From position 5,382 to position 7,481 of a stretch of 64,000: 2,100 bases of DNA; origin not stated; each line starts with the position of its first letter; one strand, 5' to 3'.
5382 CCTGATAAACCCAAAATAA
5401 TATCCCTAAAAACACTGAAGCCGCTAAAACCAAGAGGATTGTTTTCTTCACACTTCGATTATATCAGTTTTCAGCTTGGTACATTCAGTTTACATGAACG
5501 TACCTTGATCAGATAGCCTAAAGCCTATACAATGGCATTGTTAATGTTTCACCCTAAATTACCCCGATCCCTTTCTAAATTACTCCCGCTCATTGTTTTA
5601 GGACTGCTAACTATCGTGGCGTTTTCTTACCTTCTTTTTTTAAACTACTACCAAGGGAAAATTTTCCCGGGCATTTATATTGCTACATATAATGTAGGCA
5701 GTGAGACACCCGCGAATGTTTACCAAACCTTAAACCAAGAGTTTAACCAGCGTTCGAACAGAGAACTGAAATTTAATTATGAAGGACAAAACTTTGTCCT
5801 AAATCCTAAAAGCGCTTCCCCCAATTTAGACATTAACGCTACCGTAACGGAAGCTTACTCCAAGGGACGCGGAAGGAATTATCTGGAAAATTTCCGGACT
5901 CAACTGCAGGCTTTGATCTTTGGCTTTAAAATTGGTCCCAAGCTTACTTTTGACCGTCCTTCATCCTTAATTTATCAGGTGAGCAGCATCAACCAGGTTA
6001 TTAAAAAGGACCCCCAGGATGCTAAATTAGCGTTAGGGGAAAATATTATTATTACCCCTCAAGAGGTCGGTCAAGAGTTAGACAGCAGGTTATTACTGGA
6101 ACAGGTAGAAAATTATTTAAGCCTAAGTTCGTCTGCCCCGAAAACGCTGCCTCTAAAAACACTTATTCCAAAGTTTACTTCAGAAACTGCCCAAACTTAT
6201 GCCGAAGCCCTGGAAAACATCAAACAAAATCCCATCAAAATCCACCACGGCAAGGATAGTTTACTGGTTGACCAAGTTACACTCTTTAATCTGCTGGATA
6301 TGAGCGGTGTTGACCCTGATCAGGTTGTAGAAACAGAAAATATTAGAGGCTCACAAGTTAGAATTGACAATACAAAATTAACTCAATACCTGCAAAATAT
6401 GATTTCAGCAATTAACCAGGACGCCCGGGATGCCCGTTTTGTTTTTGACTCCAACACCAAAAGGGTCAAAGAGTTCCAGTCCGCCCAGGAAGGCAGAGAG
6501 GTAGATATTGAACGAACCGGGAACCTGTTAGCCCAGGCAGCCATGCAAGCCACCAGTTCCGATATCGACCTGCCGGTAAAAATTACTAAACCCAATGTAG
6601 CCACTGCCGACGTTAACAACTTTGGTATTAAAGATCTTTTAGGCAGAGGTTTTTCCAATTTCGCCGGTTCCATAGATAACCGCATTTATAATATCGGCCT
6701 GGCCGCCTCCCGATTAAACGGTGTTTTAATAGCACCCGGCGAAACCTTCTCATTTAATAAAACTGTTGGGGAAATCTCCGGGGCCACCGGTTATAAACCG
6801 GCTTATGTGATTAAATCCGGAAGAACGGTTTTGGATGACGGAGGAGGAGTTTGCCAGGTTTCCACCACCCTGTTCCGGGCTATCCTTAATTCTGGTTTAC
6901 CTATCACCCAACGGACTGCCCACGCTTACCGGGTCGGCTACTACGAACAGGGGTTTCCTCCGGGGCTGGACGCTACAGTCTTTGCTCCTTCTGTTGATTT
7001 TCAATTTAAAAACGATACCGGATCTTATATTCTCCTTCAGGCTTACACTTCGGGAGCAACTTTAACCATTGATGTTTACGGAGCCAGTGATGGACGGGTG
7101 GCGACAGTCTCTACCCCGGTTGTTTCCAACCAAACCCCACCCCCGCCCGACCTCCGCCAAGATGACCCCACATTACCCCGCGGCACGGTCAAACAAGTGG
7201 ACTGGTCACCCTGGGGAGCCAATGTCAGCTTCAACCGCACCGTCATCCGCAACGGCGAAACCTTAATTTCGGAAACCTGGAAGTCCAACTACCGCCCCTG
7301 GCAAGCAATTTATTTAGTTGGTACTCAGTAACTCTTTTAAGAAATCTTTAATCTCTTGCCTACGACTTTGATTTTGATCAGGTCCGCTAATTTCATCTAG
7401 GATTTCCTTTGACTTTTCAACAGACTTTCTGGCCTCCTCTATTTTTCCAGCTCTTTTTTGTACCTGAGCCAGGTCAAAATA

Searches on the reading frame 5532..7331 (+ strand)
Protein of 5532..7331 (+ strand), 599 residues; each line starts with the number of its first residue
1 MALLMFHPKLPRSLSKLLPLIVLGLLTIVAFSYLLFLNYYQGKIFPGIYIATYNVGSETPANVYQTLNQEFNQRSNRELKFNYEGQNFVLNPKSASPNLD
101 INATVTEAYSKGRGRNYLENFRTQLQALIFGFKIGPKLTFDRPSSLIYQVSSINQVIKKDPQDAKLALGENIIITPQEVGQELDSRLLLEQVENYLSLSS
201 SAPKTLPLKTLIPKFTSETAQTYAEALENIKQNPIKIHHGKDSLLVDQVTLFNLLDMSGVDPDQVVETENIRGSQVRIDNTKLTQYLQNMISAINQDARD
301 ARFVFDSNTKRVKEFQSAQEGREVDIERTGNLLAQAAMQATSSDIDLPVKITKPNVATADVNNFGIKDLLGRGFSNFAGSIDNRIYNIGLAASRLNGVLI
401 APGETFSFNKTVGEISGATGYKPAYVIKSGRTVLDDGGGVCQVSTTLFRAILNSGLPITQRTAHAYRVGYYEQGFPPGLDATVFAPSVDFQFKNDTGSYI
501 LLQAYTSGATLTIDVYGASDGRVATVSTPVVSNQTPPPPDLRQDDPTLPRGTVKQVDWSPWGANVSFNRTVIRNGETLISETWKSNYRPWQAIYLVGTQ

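Call 14: search_protein_families(library=ncbifam, proteins=[window:5532-7331:+], max_evalue=0.00001)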
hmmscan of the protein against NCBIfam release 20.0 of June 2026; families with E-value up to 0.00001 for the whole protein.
window:5532-7331:+ (599 aa): 3 families
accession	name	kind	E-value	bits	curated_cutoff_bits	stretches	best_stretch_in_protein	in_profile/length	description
NF033128.2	vanW-gen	equivalog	4.8e-21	75.6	365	1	383-498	69-185/271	glycopeptide resistance accessory protein VanW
NF033122.1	vanW-B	exception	2.1e-17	63.4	610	1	382-497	69-185/275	glycopeptide resistance accessory protein VanW-B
NF033123.1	vanW-G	exception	2.7e-14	53.6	600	1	383-498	69-185/273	glycopeptide resistance accessory protein VanW-G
